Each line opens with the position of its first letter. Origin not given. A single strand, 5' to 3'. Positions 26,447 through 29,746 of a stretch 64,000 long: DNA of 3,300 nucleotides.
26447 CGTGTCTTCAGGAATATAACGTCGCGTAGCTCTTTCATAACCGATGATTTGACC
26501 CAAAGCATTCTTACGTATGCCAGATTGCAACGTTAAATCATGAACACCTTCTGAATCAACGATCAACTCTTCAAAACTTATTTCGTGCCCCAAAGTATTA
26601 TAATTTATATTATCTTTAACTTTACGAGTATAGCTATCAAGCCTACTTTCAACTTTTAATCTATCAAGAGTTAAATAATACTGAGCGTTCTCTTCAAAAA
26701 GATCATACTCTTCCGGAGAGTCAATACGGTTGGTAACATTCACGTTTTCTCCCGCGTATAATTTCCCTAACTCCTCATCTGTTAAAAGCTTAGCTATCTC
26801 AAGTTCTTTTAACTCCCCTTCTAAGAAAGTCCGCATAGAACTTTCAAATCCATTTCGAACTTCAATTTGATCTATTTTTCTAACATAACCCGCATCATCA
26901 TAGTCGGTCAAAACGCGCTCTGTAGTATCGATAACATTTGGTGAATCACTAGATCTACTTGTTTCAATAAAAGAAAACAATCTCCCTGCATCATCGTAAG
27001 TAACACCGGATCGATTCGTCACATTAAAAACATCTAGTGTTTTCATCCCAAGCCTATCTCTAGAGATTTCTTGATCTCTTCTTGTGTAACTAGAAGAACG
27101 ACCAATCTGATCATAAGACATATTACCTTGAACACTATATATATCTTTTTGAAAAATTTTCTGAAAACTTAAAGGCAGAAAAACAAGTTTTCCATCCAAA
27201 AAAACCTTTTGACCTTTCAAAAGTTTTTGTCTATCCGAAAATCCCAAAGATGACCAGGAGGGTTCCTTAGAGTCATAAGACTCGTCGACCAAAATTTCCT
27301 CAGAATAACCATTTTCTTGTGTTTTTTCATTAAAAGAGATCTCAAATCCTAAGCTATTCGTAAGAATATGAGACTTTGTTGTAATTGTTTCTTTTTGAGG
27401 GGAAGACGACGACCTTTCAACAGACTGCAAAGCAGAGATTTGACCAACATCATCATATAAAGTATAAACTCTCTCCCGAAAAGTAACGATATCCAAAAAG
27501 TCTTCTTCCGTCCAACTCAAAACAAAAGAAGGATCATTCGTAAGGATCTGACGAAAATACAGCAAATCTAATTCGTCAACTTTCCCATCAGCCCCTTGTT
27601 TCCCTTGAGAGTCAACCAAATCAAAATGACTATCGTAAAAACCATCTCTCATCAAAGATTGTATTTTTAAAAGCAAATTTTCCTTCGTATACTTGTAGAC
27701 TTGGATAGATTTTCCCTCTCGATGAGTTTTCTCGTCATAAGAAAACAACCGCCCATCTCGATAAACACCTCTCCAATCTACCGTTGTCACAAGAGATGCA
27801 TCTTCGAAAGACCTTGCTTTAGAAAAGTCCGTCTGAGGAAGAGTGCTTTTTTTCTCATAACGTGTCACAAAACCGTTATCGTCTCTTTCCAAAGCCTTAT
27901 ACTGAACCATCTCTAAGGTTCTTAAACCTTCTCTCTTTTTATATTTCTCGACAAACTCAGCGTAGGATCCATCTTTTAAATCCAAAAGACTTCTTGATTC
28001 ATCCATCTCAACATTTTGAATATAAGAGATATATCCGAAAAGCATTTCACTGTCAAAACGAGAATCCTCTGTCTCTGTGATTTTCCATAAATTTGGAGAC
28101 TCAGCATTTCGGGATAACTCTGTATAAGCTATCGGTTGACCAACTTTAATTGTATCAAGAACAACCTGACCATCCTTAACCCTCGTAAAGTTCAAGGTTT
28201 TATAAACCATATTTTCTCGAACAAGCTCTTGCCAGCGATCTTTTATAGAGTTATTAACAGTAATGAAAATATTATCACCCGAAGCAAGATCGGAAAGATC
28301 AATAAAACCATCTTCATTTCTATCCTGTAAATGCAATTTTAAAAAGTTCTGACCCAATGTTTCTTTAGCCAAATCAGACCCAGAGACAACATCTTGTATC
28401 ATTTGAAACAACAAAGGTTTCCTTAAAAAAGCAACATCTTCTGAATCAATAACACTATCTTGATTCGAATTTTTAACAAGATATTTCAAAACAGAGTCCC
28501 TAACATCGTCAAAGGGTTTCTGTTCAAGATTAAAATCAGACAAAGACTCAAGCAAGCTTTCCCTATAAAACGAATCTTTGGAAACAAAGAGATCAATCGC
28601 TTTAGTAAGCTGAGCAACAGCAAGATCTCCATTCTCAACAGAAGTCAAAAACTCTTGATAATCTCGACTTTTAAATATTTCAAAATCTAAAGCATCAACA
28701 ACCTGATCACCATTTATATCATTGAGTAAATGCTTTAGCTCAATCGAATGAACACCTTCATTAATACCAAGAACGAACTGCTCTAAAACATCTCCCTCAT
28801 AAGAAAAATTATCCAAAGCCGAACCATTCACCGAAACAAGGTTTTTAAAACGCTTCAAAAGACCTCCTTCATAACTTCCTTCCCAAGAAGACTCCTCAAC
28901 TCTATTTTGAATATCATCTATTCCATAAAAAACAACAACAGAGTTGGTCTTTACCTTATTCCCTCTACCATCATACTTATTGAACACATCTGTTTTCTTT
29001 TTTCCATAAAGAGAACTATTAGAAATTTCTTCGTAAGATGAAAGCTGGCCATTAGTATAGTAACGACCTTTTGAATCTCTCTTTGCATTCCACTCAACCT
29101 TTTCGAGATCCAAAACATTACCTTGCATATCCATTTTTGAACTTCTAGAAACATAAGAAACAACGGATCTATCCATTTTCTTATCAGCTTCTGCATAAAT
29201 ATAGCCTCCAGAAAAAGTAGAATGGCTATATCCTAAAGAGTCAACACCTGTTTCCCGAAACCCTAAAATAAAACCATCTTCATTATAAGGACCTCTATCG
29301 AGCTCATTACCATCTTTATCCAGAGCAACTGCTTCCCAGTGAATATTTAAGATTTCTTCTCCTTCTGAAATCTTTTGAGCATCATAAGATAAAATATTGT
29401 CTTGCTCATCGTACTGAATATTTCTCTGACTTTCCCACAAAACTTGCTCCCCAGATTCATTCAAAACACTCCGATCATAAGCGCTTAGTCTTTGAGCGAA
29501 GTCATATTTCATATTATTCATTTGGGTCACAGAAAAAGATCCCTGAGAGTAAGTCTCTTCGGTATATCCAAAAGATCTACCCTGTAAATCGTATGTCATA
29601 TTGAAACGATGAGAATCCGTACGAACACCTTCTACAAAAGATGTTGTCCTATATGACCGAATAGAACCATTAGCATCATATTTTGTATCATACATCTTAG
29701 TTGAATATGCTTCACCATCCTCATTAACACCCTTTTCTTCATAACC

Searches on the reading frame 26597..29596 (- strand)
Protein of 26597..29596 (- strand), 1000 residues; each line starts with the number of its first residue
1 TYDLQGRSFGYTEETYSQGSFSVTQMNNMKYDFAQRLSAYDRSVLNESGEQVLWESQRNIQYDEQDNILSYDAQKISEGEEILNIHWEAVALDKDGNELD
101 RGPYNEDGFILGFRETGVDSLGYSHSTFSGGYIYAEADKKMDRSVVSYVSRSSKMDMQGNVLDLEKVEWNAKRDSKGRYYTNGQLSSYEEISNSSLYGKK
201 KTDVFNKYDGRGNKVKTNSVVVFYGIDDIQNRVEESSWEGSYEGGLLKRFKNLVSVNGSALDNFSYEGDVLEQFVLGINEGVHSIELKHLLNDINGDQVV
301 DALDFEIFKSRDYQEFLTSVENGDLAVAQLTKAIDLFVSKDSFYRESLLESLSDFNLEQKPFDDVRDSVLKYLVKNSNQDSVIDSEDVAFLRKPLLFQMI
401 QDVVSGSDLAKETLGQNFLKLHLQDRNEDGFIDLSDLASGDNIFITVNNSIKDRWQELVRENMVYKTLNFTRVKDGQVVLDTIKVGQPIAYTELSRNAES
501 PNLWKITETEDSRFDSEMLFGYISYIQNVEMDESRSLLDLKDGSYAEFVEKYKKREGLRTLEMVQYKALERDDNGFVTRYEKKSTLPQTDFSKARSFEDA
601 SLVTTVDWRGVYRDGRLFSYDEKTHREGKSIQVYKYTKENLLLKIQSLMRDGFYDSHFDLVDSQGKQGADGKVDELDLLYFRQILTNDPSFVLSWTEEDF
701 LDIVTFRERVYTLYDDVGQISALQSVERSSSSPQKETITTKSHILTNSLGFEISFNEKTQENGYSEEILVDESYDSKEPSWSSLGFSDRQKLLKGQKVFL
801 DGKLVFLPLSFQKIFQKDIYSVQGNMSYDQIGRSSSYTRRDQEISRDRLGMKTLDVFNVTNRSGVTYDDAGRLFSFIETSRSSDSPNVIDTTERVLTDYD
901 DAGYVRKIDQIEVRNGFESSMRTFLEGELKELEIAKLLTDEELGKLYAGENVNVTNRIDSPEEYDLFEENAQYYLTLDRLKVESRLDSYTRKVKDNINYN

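Call 87: search_protein_families(library=pfam, proteins=[window:26597-29596:-], max_evalue=1)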
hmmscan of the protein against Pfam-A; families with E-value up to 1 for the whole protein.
window:26597-29596:- (1000 aa): 3 families
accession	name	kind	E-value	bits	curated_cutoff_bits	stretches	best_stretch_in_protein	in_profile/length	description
PF00404.24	Dockerin_1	-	4.7e-06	27.1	22.9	1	292-309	2-19/57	Dockerin type I domain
PF14627.12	DUF4453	-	0.16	12.6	26.1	0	889-955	4-69/109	Domain of unknown function (DUF4453)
PF20615.3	DUF6802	-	0.2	12.1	27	0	281-306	23-48/102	Family of unknown function (DUF6802)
